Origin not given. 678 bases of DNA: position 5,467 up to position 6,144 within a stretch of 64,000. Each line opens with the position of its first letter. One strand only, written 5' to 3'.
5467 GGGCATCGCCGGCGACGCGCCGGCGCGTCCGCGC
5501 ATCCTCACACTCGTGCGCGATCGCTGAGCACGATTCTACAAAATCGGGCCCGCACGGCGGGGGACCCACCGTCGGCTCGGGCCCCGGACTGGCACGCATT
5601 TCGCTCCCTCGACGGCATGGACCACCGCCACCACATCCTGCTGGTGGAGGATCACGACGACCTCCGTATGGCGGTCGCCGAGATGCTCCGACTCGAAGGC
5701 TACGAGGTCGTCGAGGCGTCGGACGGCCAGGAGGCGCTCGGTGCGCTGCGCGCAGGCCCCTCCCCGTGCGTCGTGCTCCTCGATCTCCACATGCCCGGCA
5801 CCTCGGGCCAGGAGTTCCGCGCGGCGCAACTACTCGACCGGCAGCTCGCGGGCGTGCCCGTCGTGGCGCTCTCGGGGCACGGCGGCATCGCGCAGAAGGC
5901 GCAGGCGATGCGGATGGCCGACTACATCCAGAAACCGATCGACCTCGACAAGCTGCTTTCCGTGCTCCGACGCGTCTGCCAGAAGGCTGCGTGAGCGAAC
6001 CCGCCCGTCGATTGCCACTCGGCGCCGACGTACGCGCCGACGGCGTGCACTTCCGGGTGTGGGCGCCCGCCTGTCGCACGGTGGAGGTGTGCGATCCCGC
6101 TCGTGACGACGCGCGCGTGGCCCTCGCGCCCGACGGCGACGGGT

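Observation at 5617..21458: Split trehalose (TreY/TreZ) pathway with each half preceded by a paralogous orphan receiver gene; debrancher is GH133-type rather than GlgX/TreX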

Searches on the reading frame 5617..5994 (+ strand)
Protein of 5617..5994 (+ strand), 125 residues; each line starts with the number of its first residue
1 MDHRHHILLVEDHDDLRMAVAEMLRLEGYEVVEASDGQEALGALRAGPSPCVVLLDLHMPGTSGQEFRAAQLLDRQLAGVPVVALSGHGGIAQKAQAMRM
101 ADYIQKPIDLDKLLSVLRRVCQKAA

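Call 5: search_protein_families(library=pfam, proteins=[window:5617-5994:+])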
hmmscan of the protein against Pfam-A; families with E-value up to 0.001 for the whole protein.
window:5617-5994:+ (125 aa): 1 family
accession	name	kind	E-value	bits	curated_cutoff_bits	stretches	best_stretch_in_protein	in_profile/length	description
PF00072.30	Response_reg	-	4.9e-21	75.4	30.2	1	7-117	1-110/111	Response regulator receiver domain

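Call 6: search_protein_families(library=ncbifam, proteins=[window:5617-5994:+])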
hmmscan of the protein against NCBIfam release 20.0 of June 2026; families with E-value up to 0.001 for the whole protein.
window:5617-5994:+ (125 aa): 92 families (the best 25 are shown)
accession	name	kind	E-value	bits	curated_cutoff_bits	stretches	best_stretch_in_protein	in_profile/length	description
NF051870.1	NAssimRespRegNtrX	equivalog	9.2e-19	67.6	600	1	5-121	2-119/452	nitrogen assimilation response regulator NtrX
NF006900.1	PRK09390.1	equivalog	4.8e-16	58.9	255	1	1-124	1-123/203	response regulator FixJ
NF008469.0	PRK11361.1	equivalog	5.7e-16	58.2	714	1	2-122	2-121/461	acetoacetate metabolism transcriptional regulator AtoC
NF047793.1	ResRegPgtA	equivalog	1.3e-15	57.2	650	1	2-119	3-119/414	two-component system response regulator PgtA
NF045717.1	DVU0259_DivK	exception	2.4e-15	56.8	160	1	5-120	3-115/117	DVU0259 family response regulator domain-containing protein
TIGR02154.1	PhoB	equivalog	4.1e-15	55.7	296.2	1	5-122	3-121/226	phosphate regulon transcriptional regulator PhoB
NF041733.1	resp_reg_CseB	equivalog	1.7e-13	50.5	350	1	6-123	2-117/228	two-component system response regulator CseB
NF045944.1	ResRegRpaBCyano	equivalog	1.4e-12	47.5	330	1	8-120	1-115/229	response regulator transcription factor RpaB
NF040749.1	tetrathio_RR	equivalog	2.2e-12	47.1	290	1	7-124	2-118/191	tetrathionate respiration response regulator TtrR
NF041734.1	resp_reg_RppA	equivalog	2.9e-12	46.5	250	1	6-120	2-117/229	two-component system response regulator RppA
NF040689.1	MtrAB_MtrA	equivalog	6.6e-12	45.2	300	1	7-118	1-110/219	MtrAB system response regulator MtrA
NF046022.1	RespRegCpdRBruc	equivalog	9.6e-12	44.9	180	1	6-122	3-118/120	cell cycle two-component system response regulator CpdR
NF046026.1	HisKinCckACaul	equivalog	1.1e-11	43.6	1000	1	6-113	560-668/678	cell cycle histidine kinase CckA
NF011874.0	PRK15347.1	equivalog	1.4e-11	43.3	852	1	6-118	692-807/921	two component system sensor kinase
NF041866.1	EpsW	equivalog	1.8e-11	43.8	200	1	4-122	5-126/131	exopolysaccharide biosynthesis response regulator EpsW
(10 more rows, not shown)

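Call 10: find_encoding_contigs(protein=window:5617-5994:+, flank=10000, max_places=6)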
Protein window:5617-5994:+ (125 aa): 1 contig read that carries it; 1 place shown.
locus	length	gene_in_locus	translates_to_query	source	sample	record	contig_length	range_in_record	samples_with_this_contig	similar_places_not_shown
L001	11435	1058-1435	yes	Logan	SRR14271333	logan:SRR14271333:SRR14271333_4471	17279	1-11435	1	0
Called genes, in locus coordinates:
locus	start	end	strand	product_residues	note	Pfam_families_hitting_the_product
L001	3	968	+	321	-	?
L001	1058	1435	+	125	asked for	PF00072:Response_reg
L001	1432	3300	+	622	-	PF02922:CBM_48 (weak), PF00128:Alpha-amylase, PF11941:DUF3459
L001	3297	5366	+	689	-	PF12439:GDE_N, PF06202:GDE_C, PF22422:MGH1-like_GH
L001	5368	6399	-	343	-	PF21338:Top1B_N_bact, PF01028:Topoisom_I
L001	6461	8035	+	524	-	PF05359:DUF748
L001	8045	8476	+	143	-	PF04972:BON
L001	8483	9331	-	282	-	PF02735:Ku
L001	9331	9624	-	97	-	-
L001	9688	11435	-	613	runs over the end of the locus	PF13229:Beta_helix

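Call 23: find_homologous_proteins(query=window:5617-5994:+, max_evalue=1e-10)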
Query window:5617-5994:+ (125 aa): 55 proteins with E <= 1e-10 among 170 candidates.
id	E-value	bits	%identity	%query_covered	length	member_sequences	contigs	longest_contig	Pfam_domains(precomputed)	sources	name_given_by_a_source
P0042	4.3e-74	264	100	100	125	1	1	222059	PF00072.31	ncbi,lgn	-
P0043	1.9e-67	243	93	100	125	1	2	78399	PF00072.31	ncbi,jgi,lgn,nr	ncbi:MAG TPA: response regulator [Candidatus Binatia bacterium]|jgi:CheY-like chemotaxis protein|nr:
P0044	6.5e-58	212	81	98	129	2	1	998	PF00072.31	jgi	jgi:CheY-like chemotaxis protein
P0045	7.5e-58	212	82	98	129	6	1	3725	PF00072.31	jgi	jgi:CheY-like chemotaxis protein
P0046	5.2e-56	206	78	98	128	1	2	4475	PF00072.31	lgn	-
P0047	1.4e-48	182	70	98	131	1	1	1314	PF00072.31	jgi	jgi:CheY-like chemotaxis protein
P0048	4.0e-44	167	65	98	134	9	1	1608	PF00072.31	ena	-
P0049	7.3e-44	167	64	98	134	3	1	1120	PF00072.31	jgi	jgi:CheY-like chemotaxis protein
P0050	7.3e-44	167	65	98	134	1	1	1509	PF00072.31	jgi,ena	-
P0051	9.3e-43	163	64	98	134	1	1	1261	PF00072.31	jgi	jgi:CheY-like chemotaxis protein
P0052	2.3e-42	162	61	98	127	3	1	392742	PF00072.31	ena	-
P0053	1.1e-41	160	62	98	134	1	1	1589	PF00072.31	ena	-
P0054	2.0e-41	159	61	98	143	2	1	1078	PF00072.31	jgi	jgi:CheY-like chemotaxis protein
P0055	1.1e-40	156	59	98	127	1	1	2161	PF00072.31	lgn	-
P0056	1.2e-40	156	62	96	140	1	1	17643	PF00072.31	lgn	-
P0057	3.0e-40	155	64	95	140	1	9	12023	PF00072.31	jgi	jgi:CheY-like chemotaxis protein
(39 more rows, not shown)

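Call 24: find_encoding_contigs(protein=P0052, flank=10000, max_places=2)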
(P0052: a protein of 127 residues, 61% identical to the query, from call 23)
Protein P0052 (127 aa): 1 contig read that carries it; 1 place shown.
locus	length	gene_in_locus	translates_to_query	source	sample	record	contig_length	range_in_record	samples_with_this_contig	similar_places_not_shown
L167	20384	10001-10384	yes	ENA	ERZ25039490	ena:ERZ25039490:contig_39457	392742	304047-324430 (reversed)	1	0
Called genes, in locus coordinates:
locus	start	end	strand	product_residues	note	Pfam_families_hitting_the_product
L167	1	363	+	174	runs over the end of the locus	-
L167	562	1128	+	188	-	-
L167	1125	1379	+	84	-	-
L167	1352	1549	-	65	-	-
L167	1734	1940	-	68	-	-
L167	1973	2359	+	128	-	-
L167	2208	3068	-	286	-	PF08282:Hydrolase_3, PF00702:Hydrolase (weak), PF05116:S6PP, PF08282:Hydrolase_3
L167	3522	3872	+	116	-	PF07332:Phage_holin_3_6 (weak)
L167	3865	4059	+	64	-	-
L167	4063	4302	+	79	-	-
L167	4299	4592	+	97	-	PF12732:YtxH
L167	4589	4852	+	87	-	-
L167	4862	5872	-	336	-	PF21686:LigD_Prim-Pol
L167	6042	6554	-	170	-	-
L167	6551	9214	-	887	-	PF13298:LigD_N, PF01068:DNA_ligase_A_M, PF04679:DNA_ligase_A_C, PF21686:LigD_Prim-Pol, PF01896:DNA_primase_S (weak)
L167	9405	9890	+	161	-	-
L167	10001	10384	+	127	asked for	PF00072:Response_reg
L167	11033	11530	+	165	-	PF20106:DUF6496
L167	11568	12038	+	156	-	PF00034:Cytochrom_C (faint)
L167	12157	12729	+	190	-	PF00080:Sod_Cu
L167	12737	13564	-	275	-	PF02735:Ku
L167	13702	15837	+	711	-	PF05359:DUF748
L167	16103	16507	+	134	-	PF04972:BON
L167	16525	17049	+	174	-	PF11181:YflT (faint)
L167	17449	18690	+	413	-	PF00158:Sigma54_activat, PF14532:Sigma54_activ_2, PF07728:AAA_5, PF25601:AAA_lid_14, PF02954:HTH_8, PF18024:HTH_50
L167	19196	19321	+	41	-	-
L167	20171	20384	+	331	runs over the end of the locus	-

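Call 25: find_encoding_contigs(protein=P0056, flank=10000, max_places=2)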
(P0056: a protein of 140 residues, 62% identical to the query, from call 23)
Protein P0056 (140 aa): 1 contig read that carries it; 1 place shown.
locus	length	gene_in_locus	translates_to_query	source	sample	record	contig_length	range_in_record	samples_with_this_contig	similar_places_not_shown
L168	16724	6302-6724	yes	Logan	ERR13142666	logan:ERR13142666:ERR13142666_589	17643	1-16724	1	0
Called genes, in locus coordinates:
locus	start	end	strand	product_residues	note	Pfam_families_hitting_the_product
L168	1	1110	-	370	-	?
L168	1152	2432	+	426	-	PF00753:Lactamase_B, PF12706:Lactamase_B_2 (faint), PF14863:Alkyl_sulf_dimr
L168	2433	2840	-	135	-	PF01850:PIN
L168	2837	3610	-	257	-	-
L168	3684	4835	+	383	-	PF07786:HGSNAT_cat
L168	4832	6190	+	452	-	PF04389:Peptidase_M28, PF01546:Peptidase_M20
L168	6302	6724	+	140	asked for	PF00072:Response_reg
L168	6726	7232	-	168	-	-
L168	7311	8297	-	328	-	PF00753:Lactamase_B, PF21221:B_lactamase-like_C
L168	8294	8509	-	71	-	PF07311:Dodecin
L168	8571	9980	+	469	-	PF02646:RmuC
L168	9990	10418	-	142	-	PF01934:HepT-like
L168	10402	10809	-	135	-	PF01909:NTP_transf_2, PF18765:Polbeta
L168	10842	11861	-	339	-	PF10974:DUF2804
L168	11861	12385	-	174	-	PF00293:NUDIX, PF14815:NUDIX_4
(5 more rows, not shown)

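Call 26: find_encoding_contigs(protein=P0057, flank=10000, max_places=3)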
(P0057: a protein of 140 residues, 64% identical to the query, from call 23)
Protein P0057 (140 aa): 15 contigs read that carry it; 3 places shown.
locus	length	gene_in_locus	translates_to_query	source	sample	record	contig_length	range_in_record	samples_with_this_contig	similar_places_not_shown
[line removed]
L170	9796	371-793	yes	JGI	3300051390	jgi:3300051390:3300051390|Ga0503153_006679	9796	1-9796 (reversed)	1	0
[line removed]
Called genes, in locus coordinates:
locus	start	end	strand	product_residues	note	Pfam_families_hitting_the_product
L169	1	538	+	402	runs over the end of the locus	PF02771:Acyl-CoA_dh_N, PF02770:Acyl-CoA_dh_M, PF00441:Acyl-CoA_dh_1, PF08028:Acyl-CoA_dh_2 (weak)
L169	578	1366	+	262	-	PF00459:Inositol_P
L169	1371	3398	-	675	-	-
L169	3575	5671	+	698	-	PF05378:Hydant_A_N, PF01968:Hydantoinase_A, PF19278:Hydant_A_C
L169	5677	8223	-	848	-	PF00270:DEAD (weak), PF00271:Helicase_C, PF04408:WHD_HA2 (weak), PF08482:HrpB_C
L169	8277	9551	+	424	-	PF00753:Lactamase_B, PF14863:Alkyl_sulf_dimr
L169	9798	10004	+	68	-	-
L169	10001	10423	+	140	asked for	PF00072:Response_reg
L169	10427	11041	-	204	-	?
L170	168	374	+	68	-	-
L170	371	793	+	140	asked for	PF00072:Response_reg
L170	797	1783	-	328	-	PF00753:Lactamase_B, PF21221:B_lactamase-like_C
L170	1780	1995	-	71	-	PF07311:Dodecin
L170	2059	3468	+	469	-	PF02646:RmuC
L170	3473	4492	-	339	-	PF10974:DUF2804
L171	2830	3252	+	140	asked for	PF00072:Response_reg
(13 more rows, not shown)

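Call 55: find_encoding_contigs(protein=P0046, flank=10000, max_places=4)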
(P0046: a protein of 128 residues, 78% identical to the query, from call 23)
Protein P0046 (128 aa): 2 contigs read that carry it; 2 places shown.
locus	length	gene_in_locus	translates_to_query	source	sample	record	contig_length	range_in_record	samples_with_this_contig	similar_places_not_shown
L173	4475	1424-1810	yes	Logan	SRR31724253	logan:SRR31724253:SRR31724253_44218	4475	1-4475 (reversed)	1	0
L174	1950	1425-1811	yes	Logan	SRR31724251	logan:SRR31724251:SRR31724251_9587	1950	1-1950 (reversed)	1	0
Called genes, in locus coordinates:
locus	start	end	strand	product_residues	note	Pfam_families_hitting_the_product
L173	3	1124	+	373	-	?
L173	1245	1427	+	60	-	-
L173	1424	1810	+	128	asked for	PF00072:Response_reg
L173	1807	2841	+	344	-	PF01068:DNA_ligase_A_M, PF04679:DNA_ligase_A_C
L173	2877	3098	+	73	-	-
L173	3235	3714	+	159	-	PF01814:Hemerythrin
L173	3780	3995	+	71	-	-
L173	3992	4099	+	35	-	-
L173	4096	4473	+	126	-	?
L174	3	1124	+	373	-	?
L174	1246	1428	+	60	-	-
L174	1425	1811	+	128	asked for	PF00072:Response_reg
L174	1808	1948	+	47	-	?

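Call 58: search_protein_families(library=pfam, proteins=[L167:17449-18690:+, L173:1245-1427:+, L173:1807-2841:+])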
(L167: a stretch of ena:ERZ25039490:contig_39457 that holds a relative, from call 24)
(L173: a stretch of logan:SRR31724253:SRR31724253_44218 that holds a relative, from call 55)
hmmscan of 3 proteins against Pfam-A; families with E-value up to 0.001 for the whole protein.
L167:17449-18690:+ (413 aa): 10 families
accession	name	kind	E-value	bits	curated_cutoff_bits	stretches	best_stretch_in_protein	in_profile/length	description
PF00158.32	Sigma54_activat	-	6.9e-63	211.8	20.2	1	30-197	1-168/168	Sigma-54 interaction domain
PF25601.1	AAA_lid_14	-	2.1e-18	66.4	27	1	202-262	1-62/87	AAA+ ATPase lid domain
PF14532.12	Sigma54_activ_2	-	1e-17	65.1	25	1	31-201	1-138/138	Sigma-54 interaction domain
PF07728.20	AAA_5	-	4.9e-09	36.7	22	1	54-178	2-126/139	AAA domain (dynein-related subfamily)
PF18024.7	HTH_50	-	2.1e-08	34.1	27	1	290-329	8-47/50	Helix-turn-helix domain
PF02954.25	HTH_8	-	9.1e-08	32.2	22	1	289-327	1-40/42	Bacterial regulatory protein, Fis family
PF13518.12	HTH_28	-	8.4e-05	23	25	1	296-333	4-40/52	Helix-turn-helix domain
PF13556.12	HTH_30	-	0.00011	22.3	27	1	297-339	4-46/59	PucR C-terminal helix-turn-helix domain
PF13384.12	HTH_23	-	0.00013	22.1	24.6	1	290-337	2-48/50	Homeodomain-like domain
PF01078.27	Mg_chelatase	-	0.00097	19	20.3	0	114-179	98-165/207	Magnesium chelatase, subunit ChlI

L173:1245-1427:+ (60 aa): 0 families

L173:1807-2841:+ (344 aa): 2 families
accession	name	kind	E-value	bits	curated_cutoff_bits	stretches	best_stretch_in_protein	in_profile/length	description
PF04679.21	DNA_ligase_A_C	-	5.7e-32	110.4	27.5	1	213-306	2-94/94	ATP dependent DNA ligase C terminal region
PF01068.26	DNA_ligase_A_M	-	1.1e-23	84.4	26.2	1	30-194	19-204/204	ATP dependent DNA ligase domain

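Call 60: search_solved_structures(query=window:5617-5994:+, max_evalue=1e-12)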
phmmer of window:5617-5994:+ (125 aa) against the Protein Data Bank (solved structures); distinct sequences matched with E-value up to 1e-12: 2.
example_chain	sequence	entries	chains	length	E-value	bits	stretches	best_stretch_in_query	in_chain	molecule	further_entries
4d6x_A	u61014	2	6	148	3.6e-13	53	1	6-122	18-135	BACTERIAL REGULATORY, FIS FAMILY PROTEIN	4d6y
9xzo_A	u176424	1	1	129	9.8e-13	51.6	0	7-120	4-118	De novo protein M1X0B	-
